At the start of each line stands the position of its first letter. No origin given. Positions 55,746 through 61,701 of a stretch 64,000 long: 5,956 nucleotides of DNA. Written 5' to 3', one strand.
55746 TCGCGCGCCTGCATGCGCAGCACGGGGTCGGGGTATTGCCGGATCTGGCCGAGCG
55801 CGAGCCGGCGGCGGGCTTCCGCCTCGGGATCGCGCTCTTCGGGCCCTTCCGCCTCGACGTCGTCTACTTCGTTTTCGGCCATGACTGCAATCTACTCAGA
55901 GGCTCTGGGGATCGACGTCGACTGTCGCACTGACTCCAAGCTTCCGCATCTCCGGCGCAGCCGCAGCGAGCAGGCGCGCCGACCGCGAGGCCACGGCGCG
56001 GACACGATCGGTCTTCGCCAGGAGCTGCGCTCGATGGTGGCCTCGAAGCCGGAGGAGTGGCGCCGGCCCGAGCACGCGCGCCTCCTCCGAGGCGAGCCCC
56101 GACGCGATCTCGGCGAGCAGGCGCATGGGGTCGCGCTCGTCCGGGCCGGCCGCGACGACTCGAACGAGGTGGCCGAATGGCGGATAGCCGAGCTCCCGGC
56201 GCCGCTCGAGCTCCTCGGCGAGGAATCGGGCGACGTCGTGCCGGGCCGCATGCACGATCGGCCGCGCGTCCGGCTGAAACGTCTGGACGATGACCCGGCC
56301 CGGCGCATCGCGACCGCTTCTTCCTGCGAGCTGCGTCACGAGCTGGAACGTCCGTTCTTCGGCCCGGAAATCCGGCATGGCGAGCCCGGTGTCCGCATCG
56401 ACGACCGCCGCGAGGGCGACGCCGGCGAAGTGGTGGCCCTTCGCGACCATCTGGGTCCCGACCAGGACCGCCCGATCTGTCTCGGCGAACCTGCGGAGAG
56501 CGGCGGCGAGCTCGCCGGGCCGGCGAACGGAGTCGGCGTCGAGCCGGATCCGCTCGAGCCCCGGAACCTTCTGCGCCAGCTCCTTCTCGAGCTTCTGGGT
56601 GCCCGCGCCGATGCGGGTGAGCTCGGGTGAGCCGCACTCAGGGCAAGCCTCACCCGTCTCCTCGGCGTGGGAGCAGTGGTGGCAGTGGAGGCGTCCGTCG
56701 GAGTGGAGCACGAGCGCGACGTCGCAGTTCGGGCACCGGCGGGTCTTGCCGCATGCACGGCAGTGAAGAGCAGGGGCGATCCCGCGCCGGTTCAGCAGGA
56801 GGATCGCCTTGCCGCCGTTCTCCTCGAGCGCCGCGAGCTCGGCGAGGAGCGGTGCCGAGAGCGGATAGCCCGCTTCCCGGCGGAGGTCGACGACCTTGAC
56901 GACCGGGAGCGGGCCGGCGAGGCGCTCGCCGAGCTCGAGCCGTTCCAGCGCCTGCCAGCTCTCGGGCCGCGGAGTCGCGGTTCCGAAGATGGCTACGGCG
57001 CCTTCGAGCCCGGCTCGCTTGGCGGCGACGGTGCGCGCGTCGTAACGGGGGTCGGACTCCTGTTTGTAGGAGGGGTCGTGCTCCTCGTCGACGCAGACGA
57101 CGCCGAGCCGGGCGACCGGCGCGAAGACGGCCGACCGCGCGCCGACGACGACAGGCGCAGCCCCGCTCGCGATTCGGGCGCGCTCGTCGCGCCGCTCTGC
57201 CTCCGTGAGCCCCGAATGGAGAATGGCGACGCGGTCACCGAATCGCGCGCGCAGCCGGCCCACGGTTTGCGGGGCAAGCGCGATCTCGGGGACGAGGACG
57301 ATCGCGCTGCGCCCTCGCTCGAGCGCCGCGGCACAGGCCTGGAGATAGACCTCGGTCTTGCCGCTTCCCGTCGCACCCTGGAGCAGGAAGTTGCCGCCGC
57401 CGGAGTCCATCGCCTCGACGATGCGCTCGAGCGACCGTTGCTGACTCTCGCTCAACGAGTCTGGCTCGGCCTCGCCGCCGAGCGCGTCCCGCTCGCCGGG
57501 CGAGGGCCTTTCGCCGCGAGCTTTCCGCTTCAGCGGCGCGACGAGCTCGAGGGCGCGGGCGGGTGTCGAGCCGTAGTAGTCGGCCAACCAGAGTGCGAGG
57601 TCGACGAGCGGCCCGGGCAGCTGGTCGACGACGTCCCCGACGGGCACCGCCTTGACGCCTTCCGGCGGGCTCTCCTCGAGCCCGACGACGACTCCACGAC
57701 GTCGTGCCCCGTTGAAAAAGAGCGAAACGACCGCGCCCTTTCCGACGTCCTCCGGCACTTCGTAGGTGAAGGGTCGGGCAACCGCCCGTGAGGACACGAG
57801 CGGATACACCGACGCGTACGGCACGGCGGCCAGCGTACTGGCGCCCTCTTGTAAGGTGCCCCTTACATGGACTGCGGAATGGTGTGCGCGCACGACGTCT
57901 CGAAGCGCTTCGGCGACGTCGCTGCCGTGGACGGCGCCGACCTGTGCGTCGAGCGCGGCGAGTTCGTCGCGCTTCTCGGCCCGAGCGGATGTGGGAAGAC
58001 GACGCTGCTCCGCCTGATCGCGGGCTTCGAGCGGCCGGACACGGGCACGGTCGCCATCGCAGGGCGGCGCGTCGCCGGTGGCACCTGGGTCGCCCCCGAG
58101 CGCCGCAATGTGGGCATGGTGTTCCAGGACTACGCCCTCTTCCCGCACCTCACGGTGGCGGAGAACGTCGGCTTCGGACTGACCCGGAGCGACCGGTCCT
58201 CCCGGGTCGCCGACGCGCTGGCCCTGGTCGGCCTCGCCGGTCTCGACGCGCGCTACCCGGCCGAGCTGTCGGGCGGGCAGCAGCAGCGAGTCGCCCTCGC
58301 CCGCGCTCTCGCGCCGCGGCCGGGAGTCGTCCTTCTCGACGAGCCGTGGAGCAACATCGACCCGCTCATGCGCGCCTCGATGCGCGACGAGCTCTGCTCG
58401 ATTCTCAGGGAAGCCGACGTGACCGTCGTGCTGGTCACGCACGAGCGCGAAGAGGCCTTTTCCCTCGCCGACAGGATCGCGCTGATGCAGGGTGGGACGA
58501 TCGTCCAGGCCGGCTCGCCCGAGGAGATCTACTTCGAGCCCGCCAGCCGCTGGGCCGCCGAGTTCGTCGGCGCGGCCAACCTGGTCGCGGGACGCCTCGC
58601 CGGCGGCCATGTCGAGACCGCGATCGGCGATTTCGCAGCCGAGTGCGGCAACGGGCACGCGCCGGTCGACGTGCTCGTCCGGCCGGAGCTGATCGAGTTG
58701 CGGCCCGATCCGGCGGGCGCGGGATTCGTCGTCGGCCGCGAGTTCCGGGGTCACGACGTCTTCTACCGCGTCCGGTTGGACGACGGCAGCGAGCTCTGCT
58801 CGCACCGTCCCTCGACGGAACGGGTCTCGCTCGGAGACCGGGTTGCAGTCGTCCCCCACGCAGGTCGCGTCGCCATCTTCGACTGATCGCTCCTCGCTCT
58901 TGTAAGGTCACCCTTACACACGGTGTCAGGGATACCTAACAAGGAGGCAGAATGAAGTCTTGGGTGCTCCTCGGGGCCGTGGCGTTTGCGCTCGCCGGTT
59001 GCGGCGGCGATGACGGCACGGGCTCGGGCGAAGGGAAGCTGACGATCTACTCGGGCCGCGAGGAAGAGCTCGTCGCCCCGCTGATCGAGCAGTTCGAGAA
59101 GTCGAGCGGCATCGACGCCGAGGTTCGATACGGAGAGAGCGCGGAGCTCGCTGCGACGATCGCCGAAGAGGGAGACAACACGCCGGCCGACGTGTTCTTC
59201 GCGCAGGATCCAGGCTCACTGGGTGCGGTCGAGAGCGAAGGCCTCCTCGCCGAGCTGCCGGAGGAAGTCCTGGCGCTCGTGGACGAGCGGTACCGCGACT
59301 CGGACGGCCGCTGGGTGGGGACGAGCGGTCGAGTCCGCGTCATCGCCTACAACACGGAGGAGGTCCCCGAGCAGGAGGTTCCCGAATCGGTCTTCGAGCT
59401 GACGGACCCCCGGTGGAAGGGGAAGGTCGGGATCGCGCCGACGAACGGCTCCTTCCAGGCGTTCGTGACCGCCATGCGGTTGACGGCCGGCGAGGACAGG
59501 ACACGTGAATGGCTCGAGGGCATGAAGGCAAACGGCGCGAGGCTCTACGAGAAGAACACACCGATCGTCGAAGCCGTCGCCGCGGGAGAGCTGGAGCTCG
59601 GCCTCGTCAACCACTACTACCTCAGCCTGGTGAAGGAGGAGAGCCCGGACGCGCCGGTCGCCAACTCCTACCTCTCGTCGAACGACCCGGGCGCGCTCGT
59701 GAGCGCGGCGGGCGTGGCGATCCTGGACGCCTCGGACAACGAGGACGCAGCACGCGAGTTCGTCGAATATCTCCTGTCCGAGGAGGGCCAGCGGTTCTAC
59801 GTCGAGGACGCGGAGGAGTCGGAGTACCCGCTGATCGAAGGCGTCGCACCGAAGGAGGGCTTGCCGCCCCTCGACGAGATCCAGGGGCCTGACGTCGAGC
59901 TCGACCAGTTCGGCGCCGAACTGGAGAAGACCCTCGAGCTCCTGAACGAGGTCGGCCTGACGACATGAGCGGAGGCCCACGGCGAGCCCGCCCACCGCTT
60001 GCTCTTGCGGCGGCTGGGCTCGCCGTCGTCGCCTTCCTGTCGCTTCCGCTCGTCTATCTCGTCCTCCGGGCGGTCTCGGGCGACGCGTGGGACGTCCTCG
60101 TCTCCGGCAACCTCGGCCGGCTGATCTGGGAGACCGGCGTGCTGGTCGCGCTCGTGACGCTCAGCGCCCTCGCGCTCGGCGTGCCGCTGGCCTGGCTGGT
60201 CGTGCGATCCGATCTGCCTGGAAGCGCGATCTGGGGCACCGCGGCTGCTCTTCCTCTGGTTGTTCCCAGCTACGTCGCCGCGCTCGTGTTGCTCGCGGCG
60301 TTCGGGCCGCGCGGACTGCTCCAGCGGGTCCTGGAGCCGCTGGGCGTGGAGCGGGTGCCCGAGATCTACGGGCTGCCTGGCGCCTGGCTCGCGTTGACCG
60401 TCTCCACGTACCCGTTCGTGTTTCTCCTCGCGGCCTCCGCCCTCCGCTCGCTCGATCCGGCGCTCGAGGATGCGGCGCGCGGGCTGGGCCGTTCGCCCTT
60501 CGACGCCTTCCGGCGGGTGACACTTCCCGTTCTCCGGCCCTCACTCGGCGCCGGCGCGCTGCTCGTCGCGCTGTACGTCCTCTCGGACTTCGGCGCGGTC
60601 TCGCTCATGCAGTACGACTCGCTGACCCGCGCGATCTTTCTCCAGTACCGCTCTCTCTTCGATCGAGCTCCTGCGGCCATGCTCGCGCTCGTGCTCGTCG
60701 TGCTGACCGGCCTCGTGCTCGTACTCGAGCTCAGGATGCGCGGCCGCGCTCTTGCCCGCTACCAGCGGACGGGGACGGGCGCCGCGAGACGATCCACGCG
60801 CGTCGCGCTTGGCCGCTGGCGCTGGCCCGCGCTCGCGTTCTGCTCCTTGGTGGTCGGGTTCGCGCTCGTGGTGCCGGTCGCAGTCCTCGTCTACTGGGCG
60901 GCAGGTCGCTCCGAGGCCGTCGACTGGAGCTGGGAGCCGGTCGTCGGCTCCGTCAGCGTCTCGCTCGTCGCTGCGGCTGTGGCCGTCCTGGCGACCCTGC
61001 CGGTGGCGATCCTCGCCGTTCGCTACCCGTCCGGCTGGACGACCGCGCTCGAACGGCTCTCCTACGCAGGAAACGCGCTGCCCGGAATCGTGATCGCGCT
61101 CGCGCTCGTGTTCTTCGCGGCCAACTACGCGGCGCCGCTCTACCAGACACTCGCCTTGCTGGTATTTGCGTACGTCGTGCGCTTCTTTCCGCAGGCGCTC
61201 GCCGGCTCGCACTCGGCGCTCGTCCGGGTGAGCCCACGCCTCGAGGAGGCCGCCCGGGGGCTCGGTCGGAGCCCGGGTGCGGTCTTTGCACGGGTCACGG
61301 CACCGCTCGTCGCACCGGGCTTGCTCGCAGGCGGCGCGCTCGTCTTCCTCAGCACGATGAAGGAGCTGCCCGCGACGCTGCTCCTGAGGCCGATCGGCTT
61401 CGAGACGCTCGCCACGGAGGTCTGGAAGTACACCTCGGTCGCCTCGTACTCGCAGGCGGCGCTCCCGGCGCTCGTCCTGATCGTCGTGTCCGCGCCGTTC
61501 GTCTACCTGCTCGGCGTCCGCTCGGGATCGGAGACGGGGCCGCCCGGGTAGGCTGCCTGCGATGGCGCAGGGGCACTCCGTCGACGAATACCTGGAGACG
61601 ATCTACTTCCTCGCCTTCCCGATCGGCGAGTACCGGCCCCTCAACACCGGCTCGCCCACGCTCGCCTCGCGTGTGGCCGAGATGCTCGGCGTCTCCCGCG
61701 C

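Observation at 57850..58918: Two copies of an 18 bp palindrome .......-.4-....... upstream of the iron-type ABC importer genes, next to a DtxR-family repressor gene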

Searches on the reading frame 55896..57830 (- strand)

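Call 4: search_protein_families(library=pfam, proteins=[window:55896-57830:-])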
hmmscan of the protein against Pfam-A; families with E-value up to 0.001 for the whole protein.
window:55896-57830:- (644 aa): 8 families
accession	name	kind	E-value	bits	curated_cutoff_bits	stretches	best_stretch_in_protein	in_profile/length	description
PF00270.35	DEAD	-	3.1e-17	63.2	26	1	130-288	4-161/167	DEAD/DEAH box helicase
PF04851.21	ResIII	-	5e-14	53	22.5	1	126-257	4-141/164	Type III restriction enzyme, res subunit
PF18074.6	PriA_C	-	3.8e-12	47.3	26.9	1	551-641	1-95/95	Primosomal protein N C-terminal domain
PF17764.6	PriA_3primeBD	-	8.3e-10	38.8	22.7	1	16-99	7-96/96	3'DNA-binding domain (3'BD)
PF18319.7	Zn_ribbon_PriA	-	2.2e-06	27.9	26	1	366-390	1-26/27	PriA DNA helicase Cys-rich region (CRR) domain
PF00271.37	Helicase_C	-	4.1e-06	27.4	23.5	0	436-507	49-108/110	Helicase conserved C-terminal domain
PF25199.1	nSTAND_NTPase5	-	0.00021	21.6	34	1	132-203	27-100/145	Novel STAND NTPase 5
PF07191.17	Zn_ribbon_6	-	0.00041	20.7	25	1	365-402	2-38/67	Double zinc ribbon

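Call 5: search_protein_families(library=ncbifam, proteins=[window:55896-57830:-])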
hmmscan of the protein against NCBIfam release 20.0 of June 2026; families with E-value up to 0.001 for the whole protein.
window:55896-57830:- (644 aa): 28 families (the best 25 are shown)
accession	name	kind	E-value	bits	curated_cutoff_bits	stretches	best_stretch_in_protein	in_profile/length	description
NF004066.1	PRK05580.1-3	equivalog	1.6e-175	585.6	813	2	120-643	247-787/788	primosomal protein N'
TIGR00595.1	priA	equivalog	7.3e-155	516.4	230.35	1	149-641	1-508/509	replication restart helicase PriA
NF004067.0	PRK05580.1-4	equivalog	5.8e-152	507.6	763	1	123-644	202-736/737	primosomal protein N'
NF004070.0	PRK05580.2-2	equivalog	6.2e-148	494.1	921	1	121-643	192-727/729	primosomal protein N'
NF004068.0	PRK05580.1-5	equivalog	2.1e-133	446.1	1249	1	124-623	257-774/795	primosomal protein N'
NF004065.0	PRK05580.1-1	equivalog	1.1e-123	413.9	858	1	125-643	197-730/731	primosomal protein N'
NF004069.0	PRK05580.2-1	equivalog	2.4e-115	386.3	767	1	9-622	4-599/612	primosomal protein N'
NF004071.0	PRK05580.2-3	equivalog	1.5e-112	376.9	1105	1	124-643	200-733/735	primosomal protein N'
NF004072.0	PRK05580.2-4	equivalog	5.9e-94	315.6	1030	1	20-610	15-616/648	primosomal protein N'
NF011453.0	PRK14873.1-3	equivalog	2.8e-44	151.3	812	1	18-641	28-649/653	primosome assembly protein PriA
NF011452.0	PRK14873.1-2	equivalog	6.6e-34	117.1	980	1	17-605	57-657/708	primosomal protein N'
NF011454.0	PRK14873.1-4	equivalog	1.8e-27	95.9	951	1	77-594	77-592/651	primosomal protein N'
NF011455.0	PRK14873.1-5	equivalog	2e-26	92.5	969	1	4-592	12-612/675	primosomal protein N'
TIGR00643.1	recG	equivalog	2.8e-17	62.7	659.4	1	123-258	233-374/629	ATP-dependent DNA helicase RecG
NF008168.0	PRK10917.2-2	equivalog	1.5e-16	59.9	718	1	125-251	365-497/795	ATP-dependent DNA helicase RecG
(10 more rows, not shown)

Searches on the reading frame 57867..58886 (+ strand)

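Call 4: search_protein_families(library=pfam, proteins=[window:57867-58886:+])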
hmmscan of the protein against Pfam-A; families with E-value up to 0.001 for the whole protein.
window:57867-58886:+ (339 aa): 4 families
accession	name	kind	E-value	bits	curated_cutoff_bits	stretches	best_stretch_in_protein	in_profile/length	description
PF00005.33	ABC_tran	-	1.4e-37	129.8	25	1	22-161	2-136/137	ABC transporter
PF08402.16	TOBE_2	-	3.2e-10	40.4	21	1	269-338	1-76/76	TOBE domain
PF13304.12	AAA_21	-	2.6e-08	34.7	27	1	129-192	233-298/304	AAA domain, putative AbiEii toxin, Type IV TA system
PF13481.12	AAA_25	-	0.00074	19.6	27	0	27-48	29-50/195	AAA domain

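Call 5: search_protein_families(library=ncbifam, proteins=[window:57867-58886:+])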
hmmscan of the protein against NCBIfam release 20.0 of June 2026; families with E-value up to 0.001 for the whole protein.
window:57867-58886:+ (339 aa): 188 families (the best 25 are shown)
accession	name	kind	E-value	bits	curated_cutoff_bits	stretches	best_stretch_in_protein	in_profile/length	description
TIGR03265.1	PhnT2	equivalog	2.7e-96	322.9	457.7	1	8-305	7-313/353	putative 2-aminoethylphosphonate ABC transporter ATP-binding protein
NF006987.0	PRK09452.1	equivalog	1.3e-83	280.7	482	1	6-310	18-339/378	spermidine/putrescine ABC transporter ATP-binding protein PotA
TIGR01187.1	potA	subfamily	8.3e-82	274.9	355.6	1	36-333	1-320/325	polyamine ABC transporter ATP-binding protein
TIGR03258.1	PhnT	equivalog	1.8e-80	270.6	499.15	1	3-286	6-301/359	2-aminoethylphosphonate ABC transport system ATP-binding subunit PhnT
NF043075.1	MMSYN1_0197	equivalog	1.3e-79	267.6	550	1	9-304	6-306/341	spermidine/putrescine ABC transporter ATP-binding protein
NF008513.0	PRK11432.1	equivalog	4.4e-79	265.9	496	1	6-279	7-286/351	ferric ABC transporter ATP-binding protein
TIGR00968.1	3a0106s01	subfamily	3.6e-77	259.1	342.75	1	9-238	4-235/237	sulfate ABC transporter ATP-binding protein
NF008653.0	PRK11650.1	subfamily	2.2e-74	250.6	432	1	9-339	7-348/357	sn-glycerol-3-phosphate ABC transporter ATP-binding protein UgpC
NF008621.0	PRK11607.1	equivalog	5e-73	246.1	613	1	10-311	24-343/377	putrescine ABC transporter ATP-binding subunit PotG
NF040933.2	ABC_arch_GlcV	equivalog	3.7e-72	243.1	450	1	6-281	3-291/357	glucose ABC transporter ATP-binding protein GlcV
NF008105.0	PRK10851.1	equivalog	3.3e-69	233.3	502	1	9-278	6-282/362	sulfate/thiosulfate ABC transporter ATP-binding protein CysA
NF040840.2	tungstate_WtpC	equivalog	2.3e-68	231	440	1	5-278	1-278/347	tungstate ABC transporter ATP-binding protein WtpC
TIGR01186.1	proV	subfamily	9.8e-67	225.6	326.6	1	15-243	3-239/363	betaine/proline/choline family ABC transporter ATP-binding protein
NF008233.0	PRK11000.1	equivalog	2.3e-66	224.1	568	1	6-238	4-238/369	maltose/maltodextrin ABC transporter ATP-binding protein MalK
TIGR03415.1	ABC_choXWV_ATP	equivalog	3.6e-61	207.2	483.75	1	9-240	28-271/382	choline ABC transporter ATP-binding protein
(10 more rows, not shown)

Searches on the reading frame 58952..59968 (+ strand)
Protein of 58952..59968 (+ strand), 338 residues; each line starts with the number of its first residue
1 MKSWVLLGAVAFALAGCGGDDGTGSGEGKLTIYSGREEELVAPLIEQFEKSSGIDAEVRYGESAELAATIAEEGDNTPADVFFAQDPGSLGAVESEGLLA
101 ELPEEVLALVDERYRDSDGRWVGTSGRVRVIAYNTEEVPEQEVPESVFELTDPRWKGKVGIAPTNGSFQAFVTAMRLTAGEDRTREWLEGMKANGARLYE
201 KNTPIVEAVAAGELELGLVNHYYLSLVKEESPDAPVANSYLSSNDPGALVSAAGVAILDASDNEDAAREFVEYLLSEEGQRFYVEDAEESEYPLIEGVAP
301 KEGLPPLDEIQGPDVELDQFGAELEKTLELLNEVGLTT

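Call 4: search_protein_families(library=pfam, proteins=[window:58952-59968:+])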
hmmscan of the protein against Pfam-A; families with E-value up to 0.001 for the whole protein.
window:58952-59968:+ (338 aa): 4 families
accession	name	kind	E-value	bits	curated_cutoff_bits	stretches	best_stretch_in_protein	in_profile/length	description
PF13343.11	SBP_bac_6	-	2.8e-28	99.5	24.6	1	77-294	2-219/245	Bacterial extracellular solute-binding protein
PF13531.11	SBP_bac_11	-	8.9e-21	75.1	25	1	30-283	1-221/227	Bacterial extracellular solute-binding protein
PF01547.30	SBP_bac_1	-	6.4e-20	72.8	26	1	39-280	9-306/307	Bacterial extracellular solute-binding protein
PF13416.11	SBP_bac_8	-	6.9e-20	72.4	27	1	44-286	2-255/279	Bacterial extracellular solute-binding protein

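Call 5: search_protein_families(library=ncbifam, proteins=[window:58952-59968:+])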
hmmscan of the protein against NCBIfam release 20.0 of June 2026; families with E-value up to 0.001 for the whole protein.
window:58952-59968:+ (338 aa): 6 families
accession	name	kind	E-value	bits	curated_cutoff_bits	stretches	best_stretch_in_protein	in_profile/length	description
TIGR03261.1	phnS2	equivalog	1.8e-22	79.9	392.75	1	26-286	20-282/334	putative 2-aminoethylphosphonate ABC transporter substrate-binding protein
NF011620.1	PRK15046.1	equivalog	2.2e-14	53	310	1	10-281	8-279/334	2-aminoethylphosphonate ABC transporter substrate-binding protein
TIGR01254.1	sfuA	subfamily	7.6e-08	32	93.4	1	41-297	20-271/306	thiamine ABC transporter substrate-binding protein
TIGR01256.1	modA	equivalog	4.3e-07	30.1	62.5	0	42-107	9-71/217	molybdate ABC transporter substrate-binding protein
TIGR03227.1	PhnS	equivalog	2.4e-05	23.4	395.3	1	40-280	48-289/360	2-aminoethylphosphonate ABC transporter substrate-binding protein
NF007011.0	PRK09474.1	equivalog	0.00037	19.4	291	0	27-102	30-105/396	maltose/maltodextrin ABC transporter substrate-binding protein MalE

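Call 32: search_solved_structures(query=window:58952-59965:+, show_alignments=3, max_evalue=0.001)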
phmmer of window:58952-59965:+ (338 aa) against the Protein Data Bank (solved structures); distinct sequences matched with E-value up to 0.001: 37.
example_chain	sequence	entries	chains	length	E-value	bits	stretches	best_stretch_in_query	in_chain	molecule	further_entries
7w3w_A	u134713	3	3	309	3.6e-85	289.5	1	30-336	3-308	Iron-utilization periplasmic protein | Ferric iron ABC transporter iron-binding protein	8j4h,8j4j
6iwf_A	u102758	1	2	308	3.2e-61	210.8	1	30-336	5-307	Ferric iron-binding protein HitA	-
6ivy_A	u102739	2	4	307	3.3e-61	210.7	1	30-336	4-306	Periplasmic Ferric iron-binding Protein HitA | Ferric iron-binding periplasmic protein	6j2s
4elo_A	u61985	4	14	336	1.8e-59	205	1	27-336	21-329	Iron ABC transporter, periplasmic iron-binding protein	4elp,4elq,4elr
3wae_A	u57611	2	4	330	2e-59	204.9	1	27-336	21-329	IRON ABC TRANSPORTER, PERIPLASMIC IRON-BINDING PROTEIN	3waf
1nnf_A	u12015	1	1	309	4.9e-54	187.1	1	30-336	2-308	Iron-utilization periplasmic protein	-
1d9v_A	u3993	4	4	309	8.4e-54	186.4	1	30-336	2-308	PROTEIN (iron-utilization periplasmic protein) | FERRIC IRON BINDING PROTEIN | Iron-utilization periplasmic protein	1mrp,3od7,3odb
1qvs_A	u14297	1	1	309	1.3e-53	185.7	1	30-336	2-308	Iron-utilization periplasmic protein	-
2o6a_A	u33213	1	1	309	2e-53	185.1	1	30-336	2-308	Iron-utilization periplasmic protein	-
2o68_A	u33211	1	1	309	3e-53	184.6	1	30-336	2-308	Iron-utilization periplasmic protein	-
2o69_A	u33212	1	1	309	3.7e-53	184.3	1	30-336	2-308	Iron-utilization periplasmic protein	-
3kn7_A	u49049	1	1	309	5.5e-53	183.7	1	30-336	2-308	Iron-utilization periplasmic protein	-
3kn8_A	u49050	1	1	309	7.4e-53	183.3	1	30-336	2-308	Iron-utilization periplasmic protein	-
1qw0_A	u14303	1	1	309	1.5e-52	182.3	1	30-336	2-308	Iron-utilization periplasmic protein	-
1xvx_A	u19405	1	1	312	1.1e-51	179.5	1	27-336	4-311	YfuA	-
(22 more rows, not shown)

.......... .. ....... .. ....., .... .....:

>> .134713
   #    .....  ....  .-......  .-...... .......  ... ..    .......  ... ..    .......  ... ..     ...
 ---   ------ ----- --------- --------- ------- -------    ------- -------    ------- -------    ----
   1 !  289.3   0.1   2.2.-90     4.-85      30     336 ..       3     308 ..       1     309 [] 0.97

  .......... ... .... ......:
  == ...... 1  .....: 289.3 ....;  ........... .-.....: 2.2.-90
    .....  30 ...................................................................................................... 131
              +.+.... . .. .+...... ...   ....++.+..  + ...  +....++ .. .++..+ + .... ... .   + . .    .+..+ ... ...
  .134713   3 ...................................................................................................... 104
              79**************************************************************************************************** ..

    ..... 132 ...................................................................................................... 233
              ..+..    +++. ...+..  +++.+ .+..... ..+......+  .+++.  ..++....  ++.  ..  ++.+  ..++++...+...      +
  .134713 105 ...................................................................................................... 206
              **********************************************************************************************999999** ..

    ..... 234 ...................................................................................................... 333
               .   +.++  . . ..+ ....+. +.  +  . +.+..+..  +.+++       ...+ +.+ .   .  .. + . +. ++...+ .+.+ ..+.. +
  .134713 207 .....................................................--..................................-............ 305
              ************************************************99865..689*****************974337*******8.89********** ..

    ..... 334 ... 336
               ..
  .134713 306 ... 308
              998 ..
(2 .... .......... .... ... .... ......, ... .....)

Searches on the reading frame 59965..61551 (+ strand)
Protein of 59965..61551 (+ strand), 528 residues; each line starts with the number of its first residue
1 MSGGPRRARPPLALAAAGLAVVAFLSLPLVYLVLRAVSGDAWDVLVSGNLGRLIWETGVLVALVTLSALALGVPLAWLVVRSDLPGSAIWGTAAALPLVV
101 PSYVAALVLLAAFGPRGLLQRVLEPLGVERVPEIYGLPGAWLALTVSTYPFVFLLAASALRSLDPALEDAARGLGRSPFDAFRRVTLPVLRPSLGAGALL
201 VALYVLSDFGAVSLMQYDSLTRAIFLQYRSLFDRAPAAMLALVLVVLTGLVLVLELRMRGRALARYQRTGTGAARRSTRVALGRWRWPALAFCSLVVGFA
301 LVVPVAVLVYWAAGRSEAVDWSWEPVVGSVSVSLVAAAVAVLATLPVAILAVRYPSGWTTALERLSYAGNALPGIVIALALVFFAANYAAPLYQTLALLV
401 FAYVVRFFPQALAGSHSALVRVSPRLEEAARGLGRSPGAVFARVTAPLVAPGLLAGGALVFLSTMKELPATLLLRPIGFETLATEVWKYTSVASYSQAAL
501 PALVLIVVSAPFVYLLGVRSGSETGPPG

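Call 4: search_protein_families(library=pfam, proteins=[window:59965-61551:+])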
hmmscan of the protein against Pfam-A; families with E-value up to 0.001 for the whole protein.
window:59965-61551:+ (528 aa): 1 family
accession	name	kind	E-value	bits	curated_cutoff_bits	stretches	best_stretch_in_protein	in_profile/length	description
PF00528.27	BPD_transp_1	-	9.3e-18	65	26.4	2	81-251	11-171/184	Binding-protein-dependent transport system inner membrane component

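Call 5: search_protein_families(library=ncbifam, proteins=[window:59965-61551:+])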
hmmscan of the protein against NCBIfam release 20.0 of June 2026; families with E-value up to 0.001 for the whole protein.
window:59965-61551:+ (528 aa): 31 families (the best 25 are shown)
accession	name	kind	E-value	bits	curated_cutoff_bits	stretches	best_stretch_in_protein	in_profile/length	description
TIGR03262.1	PhnU2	equivalog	1.4e-36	126.3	593.25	1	14-515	7-527/546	putative 2-aminoethylphosphonate ABC transporter permease subunit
TIGR02141.1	modB_ABC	equivalog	5.1e-31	107.9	182.6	2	63-253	9-200/208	molybdate ABC transporter permease subunit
TIGR01581.1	Mo_ABC_porter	hypoth_equivalog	6.1e-30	104.4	210.3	2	40-253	9-224/225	ABC transporter permease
NF040839.1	tungstate_WtpB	equivalog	2e-29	103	340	2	14-257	6-245/251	tungstate ABC transporter permease WtpB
TIGR00969.1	3a0106s02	subfamily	3.4e-29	102.2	240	1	19-255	25-266/272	sulfate ABC transporter permease subunit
NF011624.0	PRK15050.1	equivalog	3.7e-26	91.9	247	2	10-253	23-280/297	2-aminoethylphosphonate ABC transporter permease subunit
TIGR02139.1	permease_CysT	equivalog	1.9e-25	90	246.1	2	23-254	18-254/265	sulfate ABC transporter permease subunit CysT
NF006939.0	PRK09421.1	equivalog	8.8e-25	87.4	262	2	63-254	21-211/230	molybdate ABC transporter permease subunit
TIGR03226.1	PhnU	equivalog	7.7e-22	78.1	283.45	2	11-262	43-307/311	2-aminoethylphosphonate ABC transporter permease subunit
NF008208.0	PRK10971.1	equivalog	4.9e-19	68.9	415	1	12-252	15-260/277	sulfate/thiosulfate ABC transporter permease CysT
TIGR02140.1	permease_CysW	equivalog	8.5e-19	68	329.1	1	19-254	11-251/261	sulfate ABC transporter permease subunit CysW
TIGR03255.1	PhnV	equivalog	3.7e-18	66.1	358.7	2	323-517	65-260/270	2-aminoethylphosphonate ABC transport system, membrane component PhnV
NF008620.0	PRK11602.1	equivalog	4.4e-17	62.2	442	1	16-216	24-225/291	sulfate/thiosulfate ABC transporter permease CysW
NF007044.0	PRK09497.1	equivalog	3.9e-15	56.1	348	2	23-254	34-270/285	spermidine/putrescine ABC transporter permease PotB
NF007047.0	PRK09500.1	equivalog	1.5e-14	54.2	326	2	327-512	61-244/257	spermidine/putrescine ABC transporter permease PotC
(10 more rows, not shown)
